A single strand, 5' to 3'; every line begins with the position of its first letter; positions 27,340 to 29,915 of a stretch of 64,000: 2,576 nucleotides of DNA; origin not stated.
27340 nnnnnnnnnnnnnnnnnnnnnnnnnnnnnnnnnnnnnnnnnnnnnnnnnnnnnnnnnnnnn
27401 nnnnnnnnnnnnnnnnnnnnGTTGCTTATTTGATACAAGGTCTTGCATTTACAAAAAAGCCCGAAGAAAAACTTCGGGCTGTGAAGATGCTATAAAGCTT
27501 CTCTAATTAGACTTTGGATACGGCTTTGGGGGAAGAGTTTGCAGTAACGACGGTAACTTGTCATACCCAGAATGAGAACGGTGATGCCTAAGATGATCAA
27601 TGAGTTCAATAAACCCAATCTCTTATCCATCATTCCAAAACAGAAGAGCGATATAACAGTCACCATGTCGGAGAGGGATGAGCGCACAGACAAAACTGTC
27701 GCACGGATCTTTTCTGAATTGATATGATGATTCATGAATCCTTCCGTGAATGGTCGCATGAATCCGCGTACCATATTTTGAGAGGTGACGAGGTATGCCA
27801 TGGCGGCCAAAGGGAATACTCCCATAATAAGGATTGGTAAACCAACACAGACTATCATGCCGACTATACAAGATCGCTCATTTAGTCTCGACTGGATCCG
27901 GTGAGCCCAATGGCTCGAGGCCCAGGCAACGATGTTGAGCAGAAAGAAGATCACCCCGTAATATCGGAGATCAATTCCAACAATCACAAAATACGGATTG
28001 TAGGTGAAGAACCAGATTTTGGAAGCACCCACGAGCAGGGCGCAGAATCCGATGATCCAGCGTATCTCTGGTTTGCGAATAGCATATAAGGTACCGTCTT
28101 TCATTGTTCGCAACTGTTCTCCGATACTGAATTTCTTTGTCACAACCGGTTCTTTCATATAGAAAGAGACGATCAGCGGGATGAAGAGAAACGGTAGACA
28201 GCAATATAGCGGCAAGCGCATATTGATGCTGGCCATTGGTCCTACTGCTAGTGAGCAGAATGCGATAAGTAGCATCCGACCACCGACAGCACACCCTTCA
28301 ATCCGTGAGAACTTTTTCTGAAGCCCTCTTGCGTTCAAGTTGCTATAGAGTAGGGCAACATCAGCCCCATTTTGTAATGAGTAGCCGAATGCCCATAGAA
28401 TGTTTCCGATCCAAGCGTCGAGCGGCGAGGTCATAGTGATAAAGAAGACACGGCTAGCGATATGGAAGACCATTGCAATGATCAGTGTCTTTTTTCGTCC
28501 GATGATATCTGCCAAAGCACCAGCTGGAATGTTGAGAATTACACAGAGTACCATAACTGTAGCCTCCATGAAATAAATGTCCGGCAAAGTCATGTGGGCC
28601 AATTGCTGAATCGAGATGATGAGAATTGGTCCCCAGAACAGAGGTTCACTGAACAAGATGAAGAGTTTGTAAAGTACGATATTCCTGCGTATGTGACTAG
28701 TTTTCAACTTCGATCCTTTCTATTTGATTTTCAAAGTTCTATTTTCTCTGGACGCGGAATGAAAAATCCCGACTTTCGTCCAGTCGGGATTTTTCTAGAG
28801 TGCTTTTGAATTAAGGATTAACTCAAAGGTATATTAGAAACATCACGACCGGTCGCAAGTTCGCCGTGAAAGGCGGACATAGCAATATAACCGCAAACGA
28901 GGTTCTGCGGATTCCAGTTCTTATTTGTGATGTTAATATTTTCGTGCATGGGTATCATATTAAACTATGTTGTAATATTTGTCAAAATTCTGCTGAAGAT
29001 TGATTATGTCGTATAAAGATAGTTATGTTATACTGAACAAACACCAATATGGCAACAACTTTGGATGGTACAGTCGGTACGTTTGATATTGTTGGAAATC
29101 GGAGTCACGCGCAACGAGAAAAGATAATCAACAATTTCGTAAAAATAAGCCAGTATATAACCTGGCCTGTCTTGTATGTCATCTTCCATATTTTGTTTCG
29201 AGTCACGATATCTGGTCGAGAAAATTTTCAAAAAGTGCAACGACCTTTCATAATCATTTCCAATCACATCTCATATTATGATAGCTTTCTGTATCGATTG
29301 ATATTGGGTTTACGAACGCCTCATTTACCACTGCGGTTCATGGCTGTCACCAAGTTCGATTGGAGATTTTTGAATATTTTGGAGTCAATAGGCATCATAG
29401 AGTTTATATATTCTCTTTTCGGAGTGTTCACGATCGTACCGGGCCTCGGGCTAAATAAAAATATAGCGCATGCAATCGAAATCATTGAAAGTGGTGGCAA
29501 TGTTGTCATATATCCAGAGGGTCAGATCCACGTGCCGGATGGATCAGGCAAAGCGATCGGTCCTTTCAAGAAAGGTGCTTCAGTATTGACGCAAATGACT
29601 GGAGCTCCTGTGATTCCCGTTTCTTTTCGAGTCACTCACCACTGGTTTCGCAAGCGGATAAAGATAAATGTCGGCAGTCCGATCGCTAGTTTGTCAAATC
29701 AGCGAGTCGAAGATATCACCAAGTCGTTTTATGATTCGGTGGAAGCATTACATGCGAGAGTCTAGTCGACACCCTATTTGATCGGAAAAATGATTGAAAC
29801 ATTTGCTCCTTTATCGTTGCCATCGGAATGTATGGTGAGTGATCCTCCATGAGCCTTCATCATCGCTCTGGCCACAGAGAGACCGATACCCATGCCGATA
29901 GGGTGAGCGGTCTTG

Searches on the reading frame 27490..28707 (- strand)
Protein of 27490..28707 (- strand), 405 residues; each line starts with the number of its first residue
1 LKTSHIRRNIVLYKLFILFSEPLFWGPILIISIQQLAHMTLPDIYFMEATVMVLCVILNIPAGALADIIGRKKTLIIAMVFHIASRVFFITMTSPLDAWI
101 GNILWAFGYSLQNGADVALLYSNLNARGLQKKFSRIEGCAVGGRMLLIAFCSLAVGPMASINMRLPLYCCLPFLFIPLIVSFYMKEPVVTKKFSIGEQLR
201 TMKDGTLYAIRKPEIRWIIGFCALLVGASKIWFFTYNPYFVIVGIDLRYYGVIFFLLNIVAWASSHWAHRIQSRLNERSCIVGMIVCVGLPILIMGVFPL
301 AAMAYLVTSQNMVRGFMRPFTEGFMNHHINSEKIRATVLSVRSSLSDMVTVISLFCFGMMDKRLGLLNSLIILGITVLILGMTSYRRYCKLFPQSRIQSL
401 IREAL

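Call 13: search_protein_families(library=pfam, proteins=[window:27490-28707:-], max_evalue=0.01)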
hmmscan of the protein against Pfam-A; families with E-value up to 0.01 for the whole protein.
window:27490-28707:- (405 aa): 1 family
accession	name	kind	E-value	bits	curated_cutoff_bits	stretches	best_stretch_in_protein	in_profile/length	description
PF07690.21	MFS_1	-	2e-11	43.9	33.4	1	27-346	17-339/347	Major Facilitator Superfamily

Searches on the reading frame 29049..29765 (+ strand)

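Call 13: search_protein_families(library=pfam, proteins=[window:29049-29765:+], max_evalue=0.01)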
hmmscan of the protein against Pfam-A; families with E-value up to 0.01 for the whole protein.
window:29049-29765:+ (238 aa): 1 family
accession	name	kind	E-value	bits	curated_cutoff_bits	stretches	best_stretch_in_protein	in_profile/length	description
PF01553.26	Acyltransferase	-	6e-15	55.6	23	1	51-193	1-131/132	Acyltransferase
